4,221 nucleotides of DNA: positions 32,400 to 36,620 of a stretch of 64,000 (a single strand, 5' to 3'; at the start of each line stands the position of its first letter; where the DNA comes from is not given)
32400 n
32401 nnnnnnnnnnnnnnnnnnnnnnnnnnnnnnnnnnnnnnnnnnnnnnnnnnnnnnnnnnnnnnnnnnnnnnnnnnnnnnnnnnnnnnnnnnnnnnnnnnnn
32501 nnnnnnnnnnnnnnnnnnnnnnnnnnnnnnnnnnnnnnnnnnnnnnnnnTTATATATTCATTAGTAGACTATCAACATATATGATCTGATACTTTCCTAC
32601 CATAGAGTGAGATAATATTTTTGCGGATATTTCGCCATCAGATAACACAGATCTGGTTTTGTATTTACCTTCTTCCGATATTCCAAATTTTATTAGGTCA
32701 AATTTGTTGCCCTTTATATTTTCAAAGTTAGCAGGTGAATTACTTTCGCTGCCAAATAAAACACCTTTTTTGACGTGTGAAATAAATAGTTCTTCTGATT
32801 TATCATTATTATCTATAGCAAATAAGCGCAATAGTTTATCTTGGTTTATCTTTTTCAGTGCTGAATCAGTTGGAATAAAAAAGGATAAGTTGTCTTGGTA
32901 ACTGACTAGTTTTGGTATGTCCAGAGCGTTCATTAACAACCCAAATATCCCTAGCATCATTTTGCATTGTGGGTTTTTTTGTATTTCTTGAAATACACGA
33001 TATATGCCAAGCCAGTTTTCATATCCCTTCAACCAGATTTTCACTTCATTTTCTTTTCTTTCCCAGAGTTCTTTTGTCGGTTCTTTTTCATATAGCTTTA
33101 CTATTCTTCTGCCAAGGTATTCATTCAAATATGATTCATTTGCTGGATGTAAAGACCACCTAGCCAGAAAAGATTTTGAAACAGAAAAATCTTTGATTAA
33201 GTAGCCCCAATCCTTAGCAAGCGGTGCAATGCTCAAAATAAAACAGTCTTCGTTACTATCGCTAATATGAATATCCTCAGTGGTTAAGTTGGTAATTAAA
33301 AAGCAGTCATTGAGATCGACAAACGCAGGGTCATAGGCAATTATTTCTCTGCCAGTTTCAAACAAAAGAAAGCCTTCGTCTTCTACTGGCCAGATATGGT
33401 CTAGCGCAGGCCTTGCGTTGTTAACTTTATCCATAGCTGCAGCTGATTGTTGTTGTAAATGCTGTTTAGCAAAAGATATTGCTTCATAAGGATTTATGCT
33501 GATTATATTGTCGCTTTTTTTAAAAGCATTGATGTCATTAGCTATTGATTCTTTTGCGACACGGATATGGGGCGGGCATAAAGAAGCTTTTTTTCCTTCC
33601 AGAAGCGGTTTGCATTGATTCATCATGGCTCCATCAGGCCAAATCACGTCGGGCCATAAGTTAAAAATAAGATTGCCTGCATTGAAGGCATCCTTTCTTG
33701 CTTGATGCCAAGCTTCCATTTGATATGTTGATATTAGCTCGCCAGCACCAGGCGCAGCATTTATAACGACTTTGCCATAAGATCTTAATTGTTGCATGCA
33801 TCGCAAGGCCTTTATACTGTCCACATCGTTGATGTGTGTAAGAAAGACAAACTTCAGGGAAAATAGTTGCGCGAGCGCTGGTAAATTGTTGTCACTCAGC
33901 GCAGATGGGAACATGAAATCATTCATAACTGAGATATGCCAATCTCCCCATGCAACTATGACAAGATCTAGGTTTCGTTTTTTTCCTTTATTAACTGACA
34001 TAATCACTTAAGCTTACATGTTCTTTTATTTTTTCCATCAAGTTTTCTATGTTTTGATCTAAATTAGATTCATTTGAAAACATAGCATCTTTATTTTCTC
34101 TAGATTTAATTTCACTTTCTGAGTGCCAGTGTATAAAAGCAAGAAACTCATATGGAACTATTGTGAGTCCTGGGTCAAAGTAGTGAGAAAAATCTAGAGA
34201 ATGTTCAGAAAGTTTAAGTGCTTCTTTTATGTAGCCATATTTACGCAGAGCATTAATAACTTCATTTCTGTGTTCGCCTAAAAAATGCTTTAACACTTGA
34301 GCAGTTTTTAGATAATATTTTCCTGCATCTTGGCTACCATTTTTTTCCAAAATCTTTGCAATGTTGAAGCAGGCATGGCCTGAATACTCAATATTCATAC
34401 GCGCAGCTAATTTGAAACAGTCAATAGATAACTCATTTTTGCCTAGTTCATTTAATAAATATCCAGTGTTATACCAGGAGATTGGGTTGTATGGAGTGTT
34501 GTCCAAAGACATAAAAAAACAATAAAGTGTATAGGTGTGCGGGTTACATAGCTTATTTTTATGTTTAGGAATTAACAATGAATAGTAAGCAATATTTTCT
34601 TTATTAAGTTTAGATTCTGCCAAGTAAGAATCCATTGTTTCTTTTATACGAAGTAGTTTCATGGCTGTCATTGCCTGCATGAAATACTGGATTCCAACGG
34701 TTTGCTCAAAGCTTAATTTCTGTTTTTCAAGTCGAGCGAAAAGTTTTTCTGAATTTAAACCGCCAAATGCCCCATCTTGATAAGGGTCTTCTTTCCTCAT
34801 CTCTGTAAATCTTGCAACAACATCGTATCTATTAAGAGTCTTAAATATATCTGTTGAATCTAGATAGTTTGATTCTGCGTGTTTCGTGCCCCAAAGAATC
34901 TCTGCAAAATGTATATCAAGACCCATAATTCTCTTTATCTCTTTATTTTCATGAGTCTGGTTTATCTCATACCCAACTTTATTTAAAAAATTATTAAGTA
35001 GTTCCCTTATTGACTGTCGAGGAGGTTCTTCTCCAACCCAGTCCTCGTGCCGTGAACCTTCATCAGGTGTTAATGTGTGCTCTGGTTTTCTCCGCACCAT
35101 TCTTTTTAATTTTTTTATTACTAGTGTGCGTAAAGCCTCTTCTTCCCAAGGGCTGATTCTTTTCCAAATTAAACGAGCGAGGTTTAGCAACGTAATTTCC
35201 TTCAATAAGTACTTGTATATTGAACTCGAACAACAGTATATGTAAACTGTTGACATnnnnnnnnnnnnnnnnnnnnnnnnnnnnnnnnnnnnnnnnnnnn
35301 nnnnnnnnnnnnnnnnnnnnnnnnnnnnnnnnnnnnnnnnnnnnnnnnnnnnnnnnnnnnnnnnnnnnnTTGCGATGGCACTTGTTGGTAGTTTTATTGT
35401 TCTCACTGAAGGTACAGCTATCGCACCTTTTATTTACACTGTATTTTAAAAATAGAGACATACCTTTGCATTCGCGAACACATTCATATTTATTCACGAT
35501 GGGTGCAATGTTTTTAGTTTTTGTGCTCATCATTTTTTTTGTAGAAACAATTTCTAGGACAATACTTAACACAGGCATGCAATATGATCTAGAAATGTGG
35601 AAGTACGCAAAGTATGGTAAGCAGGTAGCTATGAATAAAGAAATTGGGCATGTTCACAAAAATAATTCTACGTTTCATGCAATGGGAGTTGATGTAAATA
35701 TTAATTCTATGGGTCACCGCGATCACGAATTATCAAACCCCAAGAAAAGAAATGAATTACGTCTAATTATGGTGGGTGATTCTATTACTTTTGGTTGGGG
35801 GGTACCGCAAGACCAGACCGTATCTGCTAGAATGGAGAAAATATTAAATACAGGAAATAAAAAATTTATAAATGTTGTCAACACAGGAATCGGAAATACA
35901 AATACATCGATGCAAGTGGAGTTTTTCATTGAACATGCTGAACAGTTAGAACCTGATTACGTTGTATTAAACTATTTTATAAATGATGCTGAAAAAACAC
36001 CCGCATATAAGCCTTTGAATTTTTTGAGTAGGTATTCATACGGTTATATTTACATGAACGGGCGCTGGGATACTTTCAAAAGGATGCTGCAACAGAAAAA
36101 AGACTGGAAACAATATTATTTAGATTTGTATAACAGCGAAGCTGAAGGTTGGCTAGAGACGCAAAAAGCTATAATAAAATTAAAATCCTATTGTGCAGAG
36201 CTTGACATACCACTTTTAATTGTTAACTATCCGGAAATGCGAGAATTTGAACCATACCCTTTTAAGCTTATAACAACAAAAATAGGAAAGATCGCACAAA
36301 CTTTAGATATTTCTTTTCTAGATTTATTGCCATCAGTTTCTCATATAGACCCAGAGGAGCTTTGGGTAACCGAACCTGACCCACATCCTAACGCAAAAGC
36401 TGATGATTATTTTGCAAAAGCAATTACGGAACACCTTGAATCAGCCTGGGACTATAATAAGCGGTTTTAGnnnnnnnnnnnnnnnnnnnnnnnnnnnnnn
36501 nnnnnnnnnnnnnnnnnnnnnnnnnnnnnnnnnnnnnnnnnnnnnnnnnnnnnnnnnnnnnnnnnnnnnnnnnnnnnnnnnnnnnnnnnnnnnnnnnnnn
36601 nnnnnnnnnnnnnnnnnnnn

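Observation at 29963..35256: Four-gene operon of unknowns: two ~480-aa paralogs with FAS1-like tails, plus 378-aa and 421-aa orphans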

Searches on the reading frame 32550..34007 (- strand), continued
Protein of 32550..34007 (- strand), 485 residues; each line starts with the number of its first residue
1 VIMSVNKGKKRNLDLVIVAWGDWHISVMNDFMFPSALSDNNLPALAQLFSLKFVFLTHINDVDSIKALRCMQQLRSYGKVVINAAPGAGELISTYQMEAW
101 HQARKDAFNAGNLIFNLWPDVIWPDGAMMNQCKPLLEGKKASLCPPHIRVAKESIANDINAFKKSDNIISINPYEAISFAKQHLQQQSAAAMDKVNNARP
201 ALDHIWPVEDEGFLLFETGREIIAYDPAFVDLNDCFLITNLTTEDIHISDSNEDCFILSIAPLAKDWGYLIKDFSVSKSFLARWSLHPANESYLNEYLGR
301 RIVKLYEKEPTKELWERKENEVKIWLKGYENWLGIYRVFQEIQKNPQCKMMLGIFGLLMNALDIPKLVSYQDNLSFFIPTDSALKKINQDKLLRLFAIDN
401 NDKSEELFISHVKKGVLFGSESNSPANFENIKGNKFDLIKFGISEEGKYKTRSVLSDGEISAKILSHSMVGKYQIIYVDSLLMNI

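Call 69: search_protein_families(library=pfam, proteins=[P0059, P0072, P0078, P0108, P0109, P0128, P0014, P0048, P0148, P0062], max_evalue=0.001)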
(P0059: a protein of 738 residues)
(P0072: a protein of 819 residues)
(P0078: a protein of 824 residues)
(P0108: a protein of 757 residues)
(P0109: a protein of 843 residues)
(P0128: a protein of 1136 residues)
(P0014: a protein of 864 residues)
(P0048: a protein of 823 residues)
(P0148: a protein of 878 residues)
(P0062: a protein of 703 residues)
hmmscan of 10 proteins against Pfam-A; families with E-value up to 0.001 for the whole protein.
P0059 (738 aa): 0 families

P0072 (819 aa): 2 families
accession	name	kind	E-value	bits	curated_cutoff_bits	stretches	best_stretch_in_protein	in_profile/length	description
PF02469.27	Fasciclin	-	0.00014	22.5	22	1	685-812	4-121/123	Fasciclin domain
PF13424.12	TPR_12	-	0.00033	21.2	30.1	0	138-163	8-33/77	Tetratricopeptide repeat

P0078 (824 aa): 2 families
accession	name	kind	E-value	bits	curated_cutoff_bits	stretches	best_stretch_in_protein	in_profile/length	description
PF02469.27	Fasciclin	-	2.4e-08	34.6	22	1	687-795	24-119/123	Fasciclin domain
PF13432.12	TPR_16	-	3.8e-05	24.5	32.7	1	69-113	14-58/65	Tetratricopeptide repeat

P0108 (757 aa): 0 families

P0109 (843 aa): 2 families
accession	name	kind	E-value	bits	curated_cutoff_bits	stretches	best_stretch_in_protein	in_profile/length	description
PF07719.23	TPR_2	-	6.5e-08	32.6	27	0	111-139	1-29/34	Tetratricopeptide repeat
PF13428.12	TPR_14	-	0.00025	21.8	23.5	0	112-141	2-32/44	Tetratricopeptide repeat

P0128 (1136 aa): 0 families

P0014 (864 aa): 1 family
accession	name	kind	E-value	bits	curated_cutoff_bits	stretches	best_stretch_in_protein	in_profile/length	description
PF02469.27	Fasciclin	-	2.6e-09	37.8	22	1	349-473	7-121/123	Fasciclin domain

P0048 (823 aa): 1 family
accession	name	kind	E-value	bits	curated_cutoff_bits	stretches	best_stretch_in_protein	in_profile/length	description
PF02469.27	Fasciclin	-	4.4e-11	43.5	22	1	358-459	22-123/123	Fasciclin domain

P0148 (878 aa): 8 families
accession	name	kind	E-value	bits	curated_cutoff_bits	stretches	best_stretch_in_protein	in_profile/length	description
PF07719.23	TPR_2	-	4.7e-10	39.2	27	0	726-752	2-28/34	Tetratricopeptide repeat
PF00515.34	TPR_1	-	7.2e-10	38.7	27.8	0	726-751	2-27/34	Tetratricopeptide repeat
PF13181.12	TPR_8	-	3.4e-08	33.5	25.7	0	769-801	1-33/34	Tetratricopeptide repeat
PF13432.12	TPR_16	-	3.9e-07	30.8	32.7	0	710-752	16-58/65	Tetratricopeptide repeat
PF13176.12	TPR_7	-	5.2e-06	26.6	27.9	0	729-752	3-26/36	Tetratricopeptide repeat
PF13424.12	TPR_12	-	2.9e-05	24.6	30.1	0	728-799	6-75/77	Tetratricopeptide repeat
PF13428.12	TPR_14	-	4e-05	24.3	23.5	0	726-753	2-29/44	Tetratricopeptide repeat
PF13431.12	TPR_17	-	5.4e-05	23.6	24.4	0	792-824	2-34/34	Tetratricopeptide repeat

P0062 (703 aa): 0 families

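Call 83: search_protein_families(library=pfam, proteins=[L014:6385-7767:-, L016:8885-9856:-, L018:8322-9863:-, L025:8194-9516:-, L015:3021-4016:-, L019:733-2229:-, L026:605-1633:-, L030:2060-3295:+], max_evalue=0.01)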
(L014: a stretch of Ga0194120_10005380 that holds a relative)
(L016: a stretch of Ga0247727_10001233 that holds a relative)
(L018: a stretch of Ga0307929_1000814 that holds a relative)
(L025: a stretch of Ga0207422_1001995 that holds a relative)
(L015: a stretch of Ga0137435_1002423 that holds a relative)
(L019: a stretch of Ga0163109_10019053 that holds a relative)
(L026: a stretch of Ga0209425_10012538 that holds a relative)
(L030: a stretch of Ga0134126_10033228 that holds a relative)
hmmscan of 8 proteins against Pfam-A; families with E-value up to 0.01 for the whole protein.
L014:6385-7767:- (461 aa): 4 families
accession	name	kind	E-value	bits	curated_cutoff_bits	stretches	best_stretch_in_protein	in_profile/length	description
PF07719.23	TPR_2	-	7.1e-06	26.2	27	0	235-266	2-33/34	Tetratricopeptide repeat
PF13432.12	TPR_16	-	0.00054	20.8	32.7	1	238-291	1-54/65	Tetratricopeptide repeat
PF13414.12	TPR_11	-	0.0015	18.6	26.8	1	247-278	7-38/42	TPR repeat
PF13406.11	SLT_2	-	0.0022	17.7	24.3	0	154-182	195-223/292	Transglycosylase SLT domain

L016:8885-9856:- (324 aa): 6 families
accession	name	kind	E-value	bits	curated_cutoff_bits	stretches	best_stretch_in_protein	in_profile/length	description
PF07719.23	TPR_2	-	6.5e-07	29.4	27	0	107-138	2-33/34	Tetratricopeptide repeat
PF14559.12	TPR_19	-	0.00012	22.7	25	1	104-137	23-56/68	Tetratricopeptide repeat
PF13176.12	TPR_7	-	0.0011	19.3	27.9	0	108-131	1-24/36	Tetratricopeptide repeat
PF07721.20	TPR_4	-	0.0031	18.4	27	1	106-127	1-22/26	Tetratricopeptide repeat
PF13424.12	TPR_12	-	0.0054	17.3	30.1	0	106-134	45-73/77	Tetratricopeptide repeat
PF03704.23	BTAD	-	0.0093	16.8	22.1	0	108-160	64-116/146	Bacterial transcriptional activator domain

L018:8322-9863:- (514 aa): 0 families

L025:8194-9516:- (441 aa): 10 families
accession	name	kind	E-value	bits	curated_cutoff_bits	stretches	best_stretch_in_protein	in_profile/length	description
PF13428.12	TPR_14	-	2.6e-06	28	23.5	1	151-192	2-43/44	Tetratricopeptide repeat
PF13432.12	TPR_16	-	5.3e-06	27.2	32.7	1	155-204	2-51/65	Tetratricopeptide repeat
PF07719.23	TPR_2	-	3.1e-05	24.2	27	0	152-183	3-34/34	Tetratricopeptide repeat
PF14559.12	TPR_19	-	4.9e-05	24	25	1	163-204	4-45/68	Tetratricopeptide repeat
PF13431.12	TPR_17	-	0.00014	22.3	24.4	0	173-203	2-32/34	Tetratricopeptide repeat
PF23914.1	TPR_CcmH_CycH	-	0.00025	21.4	42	1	152-208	91-145/158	Cytochrome c-type biogenesis protein H TPR domain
PF25062.1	ARM_TT21_N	-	0.00062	20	40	1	146-204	96-155/222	Tetratricopeptide repeat protein 21 N-terminal ARM repeat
PF12895.13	ANAPC3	-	0.0018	18.9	27.2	0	139-204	12-76/82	Anaphase-promoting complex, cyclosome, subunit 3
PF13181.12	TPR_8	-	0.0035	17.8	25.7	0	151-178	2-29/34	Tetratricopeptide repeat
PF13174.12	TPR_6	-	0.0039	18.2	26.3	0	152-181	2-31/33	Tetratricopeptide repeat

L015:3021-4016:- (332 aa): 10 families
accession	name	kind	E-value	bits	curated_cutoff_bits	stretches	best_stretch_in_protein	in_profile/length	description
PF13432.12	TPR_16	-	2.8e-06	28.1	32.7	1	108-166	1-59/65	Tetratricopeptide repeat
PF07719.23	TPR_2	-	4.7e-06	26.8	27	0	105-136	2-33/34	Tetratricopeptide repeat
PF14559.12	TPR_19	-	2.1e-05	25.2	25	1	114-164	1-51/68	Tetratricopeptide repeat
PF00515.34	TPR_1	-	7.8e-05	22.8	27.8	0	144-169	7-32/34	Tetratricopeptide repeat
PF13176.12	TPR_7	-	0.00014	22.1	27.9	1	106-136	1-33/36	Tetratricopeptide repeat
PF13424.12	TPR_12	-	0.00016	22.2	30.1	0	107-133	48-74/77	Tetratricopeptide repeat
PF13431.12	TPR_17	-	0.001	19.6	24.4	0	126-157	1-32/34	Tetratricopeptide repeat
PF13428.12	TPR_14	-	0.0045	18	23.5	1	108-145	5-42/44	Tetratricopeptide repeat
PF13374.12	TPR_10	-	0.0047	17.3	27.5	0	143-171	7-35/42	Tetratricopeptide repeat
PF13181.12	TPR_8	-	0.0071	16.9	25.7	0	106-136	3-33/34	Tetratricopeptide repeat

L019:733-2229:- (499 aa): 0 families

L026:605-1633:- (343 aa): 1 family
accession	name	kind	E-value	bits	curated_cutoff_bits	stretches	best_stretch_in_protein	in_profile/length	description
PF13432.12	TPR_16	-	0.0046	17.8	32.7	1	148-195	3-50/65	Tetratricopeptide repeat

L030:2060-3295:+ (412 aa): 4 families
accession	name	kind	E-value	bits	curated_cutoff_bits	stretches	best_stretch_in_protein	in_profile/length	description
PF14559.12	TPR_19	-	1e-05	26.2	25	1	164-208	1-45/68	Tetratricopeptide repeat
PF13181.12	TPR_8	-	0.00078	19.9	25.7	0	11-35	6-30/34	Tetratricopeptide repeat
PF07719.23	TPR_2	-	0.0035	17.8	27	0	11-29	6-24/34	Tetratricopeptide repeat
PF13424.12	TPR_12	-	0.0075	16.9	30.1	0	166-214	22-71/77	Tetratricopeptide repeat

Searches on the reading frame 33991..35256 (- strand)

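Call 3: search_protein_families(library=pfam, proteins=[window:33991-35256:-], max_evalue=1)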
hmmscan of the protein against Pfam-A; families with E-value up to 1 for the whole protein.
window:33991-35256:- (421 aa): 4 families
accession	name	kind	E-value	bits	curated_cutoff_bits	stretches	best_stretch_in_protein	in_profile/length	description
PF13181.12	TPR_8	-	0.00097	19.6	25.7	1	260-288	3-31/34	Tetratricopeptide repeat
PF13424.12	TPR_12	-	0.0018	18.9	30.1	1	298-354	8-65/77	Tetratricopeptide repeat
PF13431.12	TPR_17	-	0.0025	18.4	24.4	1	250-275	5-30/34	Tetratricopeptide repeat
PF00515.34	TPR_1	-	0.022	15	27.8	1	260-286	3-29/34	Tetratricopeptide repeat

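Call 4: search_protein_families(library=ncbifam, proteins=[window:33991-35256:-], max_evalue=1)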
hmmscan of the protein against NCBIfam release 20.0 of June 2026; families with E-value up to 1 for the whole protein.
window:33991-35256:- (421 aa): 0 families

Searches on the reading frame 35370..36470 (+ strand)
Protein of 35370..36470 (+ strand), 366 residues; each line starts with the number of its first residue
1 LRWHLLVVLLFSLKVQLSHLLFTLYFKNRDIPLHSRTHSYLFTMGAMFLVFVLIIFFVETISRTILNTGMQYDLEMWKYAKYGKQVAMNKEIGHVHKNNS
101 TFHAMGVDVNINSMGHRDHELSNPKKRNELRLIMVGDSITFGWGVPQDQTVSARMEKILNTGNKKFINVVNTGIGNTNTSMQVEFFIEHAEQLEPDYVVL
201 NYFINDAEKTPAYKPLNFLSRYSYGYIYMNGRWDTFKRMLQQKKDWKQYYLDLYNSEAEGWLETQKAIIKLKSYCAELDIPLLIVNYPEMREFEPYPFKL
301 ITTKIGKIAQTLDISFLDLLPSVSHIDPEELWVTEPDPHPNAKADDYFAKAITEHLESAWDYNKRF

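Call 3: search_protein_families(library=pfam, proteins=[window:35370-36470:+], max_evalue=1)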
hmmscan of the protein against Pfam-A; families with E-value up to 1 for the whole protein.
window:35370-36470:+ (366 aa): 3 families
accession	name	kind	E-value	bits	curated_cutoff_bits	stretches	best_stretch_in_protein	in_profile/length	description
PF13472.12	Lipase_GDSL_2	-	6.2e-09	37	32.9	1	135-343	2-174/178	GDSL-like Lipase/Acylhydrolase family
PF00657.28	Lipase_GDSL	-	0.0013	19.3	23.6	1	133-210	2-92/208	GDSL-like Lipase/Acylhydrolase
PF11298.13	DUF3099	-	0.26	11.9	23.2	1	33-65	13-44/72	Protein of unknown function (DUF3099)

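Call 4: search_protein_families(library=ncbifam, proteins=[window:35370-36470:+], max_evalue=1)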
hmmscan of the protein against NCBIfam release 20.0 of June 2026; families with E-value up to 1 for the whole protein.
window:35370-36470:+ (366 aa): 3 families
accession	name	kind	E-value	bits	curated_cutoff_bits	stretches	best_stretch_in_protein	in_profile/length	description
NF047474.1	GDSL_LA_2486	hypoth_equivalog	8.9e-17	61.3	300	1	47-356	3-325/326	LA_2486 family SGNH/GDSL-type esterase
NF007819.1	PRK10528.1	equivalog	3.6e-05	23.6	270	1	132-207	31-105/210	multifunctional acyl-CoA thioesterase I/protease I/lysophospholipase L1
NF047475.1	GDSL_LA_2490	hypoth_equivalog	0.0019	17.5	325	1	51-165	7-118/431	LA_2490 family SGNH/GDSL-type esterase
